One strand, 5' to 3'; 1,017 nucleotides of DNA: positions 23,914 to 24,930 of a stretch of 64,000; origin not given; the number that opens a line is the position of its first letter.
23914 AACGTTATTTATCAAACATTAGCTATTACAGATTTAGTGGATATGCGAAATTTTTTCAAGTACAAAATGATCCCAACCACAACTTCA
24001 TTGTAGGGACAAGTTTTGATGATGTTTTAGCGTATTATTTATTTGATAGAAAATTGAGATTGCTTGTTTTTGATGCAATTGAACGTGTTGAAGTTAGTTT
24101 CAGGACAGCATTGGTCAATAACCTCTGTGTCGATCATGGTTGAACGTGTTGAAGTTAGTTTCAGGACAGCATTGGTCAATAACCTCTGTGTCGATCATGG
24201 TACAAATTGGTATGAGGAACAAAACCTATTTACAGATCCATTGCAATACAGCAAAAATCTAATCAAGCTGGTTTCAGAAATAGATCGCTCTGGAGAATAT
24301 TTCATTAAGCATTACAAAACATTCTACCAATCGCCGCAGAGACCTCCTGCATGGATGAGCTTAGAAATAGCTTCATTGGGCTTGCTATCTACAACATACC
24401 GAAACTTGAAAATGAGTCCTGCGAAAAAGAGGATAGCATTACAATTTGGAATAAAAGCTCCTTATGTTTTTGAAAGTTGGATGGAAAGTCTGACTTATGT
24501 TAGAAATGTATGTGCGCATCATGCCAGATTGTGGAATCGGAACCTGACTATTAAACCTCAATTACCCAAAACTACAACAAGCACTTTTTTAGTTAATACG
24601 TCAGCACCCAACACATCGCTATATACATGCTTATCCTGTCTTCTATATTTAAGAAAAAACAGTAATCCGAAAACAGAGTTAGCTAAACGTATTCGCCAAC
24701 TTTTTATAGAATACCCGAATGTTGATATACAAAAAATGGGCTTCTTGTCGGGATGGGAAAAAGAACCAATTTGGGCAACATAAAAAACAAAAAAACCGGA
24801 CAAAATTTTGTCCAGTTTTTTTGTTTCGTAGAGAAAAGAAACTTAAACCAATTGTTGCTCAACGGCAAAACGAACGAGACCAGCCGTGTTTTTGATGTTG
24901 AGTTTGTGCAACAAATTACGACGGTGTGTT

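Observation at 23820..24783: Abi_2-family abortive-infection gene split by a perfect 61-bp tandem duplication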

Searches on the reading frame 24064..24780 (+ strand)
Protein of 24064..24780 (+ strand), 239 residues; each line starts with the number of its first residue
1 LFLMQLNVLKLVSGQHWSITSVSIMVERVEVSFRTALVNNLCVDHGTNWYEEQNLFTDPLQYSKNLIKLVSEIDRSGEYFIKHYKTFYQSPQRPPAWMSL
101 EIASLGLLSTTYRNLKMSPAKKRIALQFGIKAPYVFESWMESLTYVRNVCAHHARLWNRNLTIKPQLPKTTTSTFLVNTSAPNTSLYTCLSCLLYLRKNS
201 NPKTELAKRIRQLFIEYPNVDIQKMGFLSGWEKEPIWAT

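Call 5: search_protein_families(library=pfam, proteins=[window:24064-24780:+], max_evalue=0.01)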
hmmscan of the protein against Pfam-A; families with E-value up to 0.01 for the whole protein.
seq(239 aa): 1 family
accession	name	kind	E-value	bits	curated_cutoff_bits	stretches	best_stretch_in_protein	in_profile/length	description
PF07751.16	Abi_2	-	3e-35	122.6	25.6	1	25-158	51-184/184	Abi-like protein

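Call 41: find_encoding_contigs(protein=window:24172-24780:+, flank=3000, max_places=10)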
Protein seq(203 aa) (203 aa): no gene with exactly this product is on record in the collection.
